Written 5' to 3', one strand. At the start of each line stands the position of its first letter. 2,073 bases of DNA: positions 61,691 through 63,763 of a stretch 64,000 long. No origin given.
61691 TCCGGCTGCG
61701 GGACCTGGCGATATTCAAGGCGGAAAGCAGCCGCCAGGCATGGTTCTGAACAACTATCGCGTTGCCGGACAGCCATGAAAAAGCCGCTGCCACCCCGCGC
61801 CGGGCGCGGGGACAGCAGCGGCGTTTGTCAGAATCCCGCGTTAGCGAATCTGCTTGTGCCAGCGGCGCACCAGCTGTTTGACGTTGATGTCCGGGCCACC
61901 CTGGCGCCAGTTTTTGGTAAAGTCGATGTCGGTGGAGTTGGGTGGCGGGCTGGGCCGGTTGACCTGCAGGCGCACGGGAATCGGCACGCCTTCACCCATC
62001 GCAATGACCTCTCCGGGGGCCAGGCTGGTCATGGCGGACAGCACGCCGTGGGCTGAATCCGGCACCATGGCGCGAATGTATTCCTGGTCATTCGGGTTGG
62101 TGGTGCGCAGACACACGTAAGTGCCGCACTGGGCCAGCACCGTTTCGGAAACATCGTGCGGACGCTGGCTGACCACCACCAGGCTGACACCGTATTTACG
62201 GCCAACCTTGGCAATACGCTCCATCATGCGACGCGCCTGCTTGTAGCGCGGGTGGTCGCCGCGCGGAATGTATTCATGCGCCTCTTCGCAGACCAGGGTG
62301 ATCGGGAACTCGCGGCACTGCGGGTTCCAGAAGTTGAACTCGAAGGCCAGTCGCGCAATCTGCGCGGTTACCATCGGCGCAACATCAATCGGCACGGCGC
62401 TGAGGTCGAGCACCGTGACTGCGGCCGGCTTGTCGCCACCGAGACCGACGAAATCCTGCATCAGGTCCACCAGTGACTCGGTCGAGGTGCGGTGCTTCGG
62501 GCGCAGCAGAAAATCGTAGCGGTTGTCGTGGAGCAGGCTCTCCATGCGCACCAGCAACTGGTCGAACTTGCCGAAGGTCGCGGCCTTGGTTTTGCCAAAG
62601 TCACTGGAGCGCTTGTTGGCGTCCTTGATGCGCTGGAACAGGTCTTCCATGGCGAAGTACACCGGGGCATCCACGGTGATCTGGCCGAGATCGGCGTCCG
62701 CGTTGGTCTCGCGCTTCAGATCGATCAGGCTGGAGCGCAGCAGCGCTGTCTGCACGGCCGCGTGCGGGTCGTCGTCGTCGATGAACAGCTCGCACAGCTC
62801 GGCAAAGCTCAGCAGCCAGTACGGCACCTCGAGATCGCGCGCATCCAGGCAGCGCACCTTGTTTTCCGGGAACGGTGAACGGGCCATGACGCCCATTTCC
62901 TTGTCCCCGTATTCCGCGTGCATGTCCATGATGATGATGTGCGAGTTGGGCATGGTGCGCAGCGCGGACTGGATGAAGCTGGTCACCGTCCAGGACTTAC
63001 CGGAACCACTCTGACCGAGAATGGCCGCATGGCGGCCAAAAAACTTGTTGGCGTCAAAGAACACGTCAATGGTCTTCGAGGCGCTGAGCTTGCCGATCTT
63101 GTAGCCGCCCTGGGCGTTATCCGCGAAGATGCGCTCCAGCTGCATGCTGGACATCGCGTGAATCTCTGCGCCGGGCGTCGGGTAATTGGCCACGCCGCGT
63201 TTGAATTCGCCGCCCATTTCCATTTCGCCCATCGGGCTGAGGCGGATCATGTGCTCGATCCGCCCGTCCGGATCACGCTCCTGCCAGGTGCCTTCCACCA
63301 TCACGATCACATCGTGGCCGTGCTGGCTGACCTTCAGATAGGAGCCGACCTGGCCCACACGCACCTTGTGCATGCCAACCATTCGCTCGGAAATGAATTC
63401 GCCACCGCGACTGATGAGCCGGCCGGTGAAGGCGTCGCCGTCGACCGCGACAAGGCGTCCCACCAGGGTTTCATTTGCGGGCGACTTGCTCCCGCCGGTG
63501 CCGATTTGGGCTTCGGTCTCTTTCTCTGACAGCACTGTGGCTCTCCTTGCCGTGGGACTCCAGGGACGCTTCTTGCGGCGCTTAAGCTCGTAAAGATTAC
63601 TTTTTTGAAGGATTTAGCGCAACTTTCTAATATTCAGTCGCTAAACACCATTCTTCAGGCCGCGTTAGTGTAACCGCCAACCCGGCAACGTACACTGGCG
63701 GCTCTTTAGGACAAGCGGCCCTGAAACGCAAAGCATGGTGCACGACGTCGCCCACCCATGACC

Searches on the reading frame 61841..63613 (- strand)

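Call 40: search_protein_families(library=pfam, proteins=[window:61841-63613:-], max_evalue=0.01)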
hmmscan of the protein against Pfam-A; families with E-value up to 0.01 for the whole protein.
window:61841-63613:- (590 aa): 6 families
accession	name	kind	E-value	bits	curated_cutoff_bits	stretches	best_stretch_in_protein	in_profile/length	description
PF01935.23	DUF87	-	2.1e-35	123.3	23.2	1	172-421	2-218/220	Helicase HerA, central domain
PF05872.18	HerA_C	-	4.9e-07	29.2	22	1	463-552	280-378/502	Helicase HerA-like C-terminal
PF01580.24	FtsK_SpoIIIE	-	4e-05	23.6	24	1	186-220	33-66/221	FtsK/SpoIIIE family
PF12846.13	AAA_10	-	0.0017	17.9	27.5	0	458-511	256-310/362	AAA-like domain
PF13401.12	AAA_22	-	0.0045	17.7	27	0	195-234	7-44/130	AAA domain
PF19044.6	P-loop_TraG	-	0.005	16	25.8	0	193-235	29-69/413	TraG P-loop domain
